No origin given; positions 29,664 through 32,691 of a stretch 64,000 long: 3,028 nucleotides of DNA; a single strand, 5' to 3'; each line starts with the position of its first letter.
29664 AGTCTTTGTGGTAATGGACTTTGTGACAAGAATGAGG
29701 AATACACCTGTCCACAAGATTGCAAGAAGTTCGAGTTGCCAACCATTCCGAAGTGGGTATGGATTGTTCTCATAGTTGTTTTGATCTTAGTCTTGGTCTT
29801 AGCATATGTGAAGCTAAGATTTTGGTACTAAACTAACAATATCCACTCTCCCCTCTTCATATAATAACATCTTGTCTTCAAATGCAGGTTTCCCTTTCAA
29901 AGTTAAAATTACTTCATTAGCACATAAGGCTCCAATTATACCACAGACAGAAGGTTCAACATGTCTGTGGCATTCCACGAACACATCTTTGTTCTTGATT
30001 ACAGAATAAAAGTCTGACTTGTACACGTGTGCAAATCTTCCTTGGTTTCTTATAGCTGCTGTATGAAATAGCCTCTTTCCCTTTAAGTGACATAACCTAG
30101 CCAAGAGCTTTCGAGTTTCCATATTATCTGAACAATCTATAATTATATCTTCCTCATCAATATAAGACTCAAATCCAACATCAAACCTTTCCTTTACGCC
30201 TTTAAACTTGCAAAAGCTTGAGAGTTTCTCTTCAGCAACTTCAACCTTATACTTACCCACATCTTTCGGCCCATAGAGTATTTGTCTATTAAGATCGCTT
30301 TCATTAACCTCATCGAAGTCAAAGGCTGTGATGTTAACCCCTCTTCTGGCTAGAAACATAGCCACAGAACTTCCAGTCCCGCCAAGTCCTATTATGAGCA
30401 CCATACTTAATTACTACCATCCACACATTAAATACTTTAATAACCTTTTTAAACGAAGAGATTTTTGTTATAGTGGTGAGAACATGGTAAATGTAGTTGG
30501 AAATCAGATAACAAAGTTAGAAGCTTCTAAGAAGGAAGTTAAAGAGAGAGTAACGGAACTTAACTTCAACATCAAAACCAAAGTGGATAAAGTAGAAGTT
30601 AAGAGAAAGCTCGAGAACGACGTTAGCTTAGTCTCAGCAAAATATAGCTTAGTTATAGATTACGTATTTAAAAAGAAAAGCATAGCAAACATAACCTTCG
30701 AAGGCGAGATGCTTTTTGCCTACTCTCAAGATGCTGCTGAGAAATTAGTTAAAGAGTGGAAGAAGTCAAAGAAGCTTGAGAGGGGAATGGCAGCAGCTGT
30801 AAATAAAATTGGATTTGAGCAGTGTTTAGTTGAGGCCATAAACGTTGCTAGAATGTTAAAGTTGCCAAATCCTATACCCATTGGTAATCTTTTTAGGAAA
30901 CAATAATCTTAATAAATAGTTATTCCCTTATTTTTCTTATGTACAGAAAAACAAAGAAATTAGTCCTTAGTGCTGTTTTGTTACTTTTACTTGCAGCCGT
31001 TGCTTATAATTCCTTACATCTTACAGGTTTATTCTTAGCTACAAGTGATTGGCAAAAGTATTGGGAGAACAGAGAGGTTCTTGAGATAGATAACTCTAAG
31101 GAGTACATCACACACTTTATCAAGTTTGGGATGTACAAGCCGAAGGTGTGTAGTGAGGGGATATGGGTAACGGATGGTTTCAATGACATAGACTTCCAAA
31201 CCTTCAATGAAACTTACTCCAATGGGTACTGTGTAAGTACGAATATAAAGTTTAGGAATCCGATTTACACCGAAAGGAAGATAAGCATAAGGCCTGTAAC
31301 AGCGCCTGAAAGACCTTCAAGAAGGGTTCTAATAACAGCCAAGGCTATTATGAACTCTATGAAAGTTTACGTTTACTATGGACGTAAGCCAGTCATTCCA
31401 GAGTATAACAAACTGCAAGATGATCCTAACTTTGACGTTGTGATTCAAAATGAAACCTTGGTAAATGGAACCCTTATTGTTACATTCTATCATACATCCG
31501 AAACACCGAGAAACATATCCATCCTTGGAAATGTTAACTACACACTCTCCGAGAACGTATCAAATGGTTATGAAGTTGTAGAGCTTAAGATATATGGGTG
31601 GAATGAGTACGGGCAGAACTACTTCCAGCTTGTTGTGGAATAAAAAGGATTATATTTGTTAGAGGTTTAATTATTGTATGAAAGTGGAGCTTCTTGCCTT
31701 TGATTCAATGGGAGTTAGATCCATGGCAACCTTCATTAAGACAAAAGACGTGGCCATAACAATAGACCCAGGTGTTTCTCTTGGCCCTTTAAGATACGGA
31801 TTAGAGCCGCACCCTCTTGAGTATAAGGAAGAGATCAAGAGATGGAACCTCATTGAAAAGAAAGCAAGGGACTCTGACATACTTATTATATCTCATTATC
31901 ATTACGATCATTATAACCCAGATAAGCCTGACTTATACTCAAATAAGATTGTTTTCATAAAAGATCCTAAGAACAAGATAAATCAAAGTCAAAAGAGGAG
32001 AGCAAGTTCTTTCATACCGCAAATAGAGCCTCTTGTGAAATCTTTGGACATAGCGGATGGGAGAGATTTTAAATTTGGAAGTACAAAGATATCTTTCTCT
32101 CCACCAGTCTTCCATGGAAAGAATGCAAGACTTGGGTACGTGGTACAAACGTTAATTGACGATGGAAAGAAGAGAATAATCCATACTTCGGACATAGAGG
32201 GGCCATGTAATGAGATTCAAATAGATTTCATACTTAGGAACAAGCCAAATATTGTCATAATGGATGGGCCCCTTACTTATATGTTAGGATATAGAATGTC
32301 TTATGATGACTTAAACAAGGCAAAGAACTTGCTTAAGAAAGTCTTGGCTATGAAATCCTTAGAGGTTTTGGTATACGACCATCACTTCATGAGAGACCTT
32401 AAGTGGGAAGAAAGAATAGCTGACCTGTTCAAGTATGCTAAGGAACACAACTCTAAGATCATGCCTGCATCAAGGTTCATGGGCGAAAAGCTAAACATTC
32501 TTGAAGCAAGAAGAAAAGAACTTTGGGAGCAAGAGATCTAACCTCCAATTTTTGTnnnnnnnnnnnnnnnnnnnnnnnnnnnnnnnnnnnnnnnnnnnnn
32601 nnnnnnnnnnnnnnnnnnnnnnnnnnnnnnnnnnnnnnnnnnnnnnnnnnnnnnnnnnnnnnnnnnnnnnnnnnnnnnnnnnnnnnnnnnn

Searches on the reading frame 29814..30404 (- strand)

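Call 88: search_protein_families(library=pfam, proteins=[window:29814-30404:-], max_evalue=0.001)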
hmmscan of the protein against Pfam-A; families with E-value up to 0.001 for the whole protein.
window:29814-30404:- (196 aa): 4 families
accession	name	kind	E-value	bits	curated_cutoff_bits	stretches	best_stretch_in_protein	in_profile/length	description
PF00899.27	ThiF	-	6.2e-38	130.7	28.1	1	2-186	23-221/238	ThiF family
PF03435.24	Sacchrp_dh_NADP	-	6.4e-06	27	25.1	1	2-117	1-100/129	Saccharopine dehydrogenase NADP binding domain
PF21799.2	MurD-like_N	-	4.7e-05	24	27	1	2-32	3-33/88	Mur ligase MurD-like, N-terminal domain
PF01266.30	DAO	-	0.00038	20.5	27.9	1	2-31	2-31/353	FAD dependent oxidoreductase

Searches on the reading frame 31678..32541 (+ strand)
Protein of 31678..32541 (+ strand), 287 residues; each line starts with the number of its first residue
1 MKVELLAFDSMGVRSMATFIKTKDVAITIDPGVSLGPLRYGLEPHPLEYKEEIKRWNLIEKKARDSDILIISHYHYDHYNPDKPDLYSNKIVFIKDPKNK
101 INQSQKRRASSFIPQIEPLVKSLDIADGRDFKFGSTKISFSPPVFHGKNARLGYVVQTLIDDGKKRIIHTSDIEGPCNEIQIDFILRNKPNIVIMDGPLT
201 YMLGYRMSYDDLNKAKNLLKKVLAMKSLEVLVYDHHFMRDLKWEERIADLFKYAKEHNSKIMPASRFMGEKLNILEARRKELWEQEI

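Call 15: search_protein_families(library=pfam, proteins=[window:31678-32541:+], max_evalue=0.01)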
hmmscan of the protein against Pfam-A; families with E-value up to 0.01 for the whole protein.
window:31678-32541:+ (287 aa): 3 families
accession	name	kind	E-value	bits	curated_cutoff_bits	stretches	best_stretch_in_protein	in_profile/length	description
PF12706.13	Lactamase_B_2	-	7e-06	26.2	27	1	56-174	22-144/200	Beta-lactamase superfamily domain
PF00753.33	Lactamase_B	-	3.4e-05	24.3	22.7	1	15-79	6-57/196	Metallo-beta-lactamase superfamily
PF13483.12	Lactamase_B_3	-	0.0037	17.7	24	1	19-109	11-58/160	Beta-lactamase superfamily domain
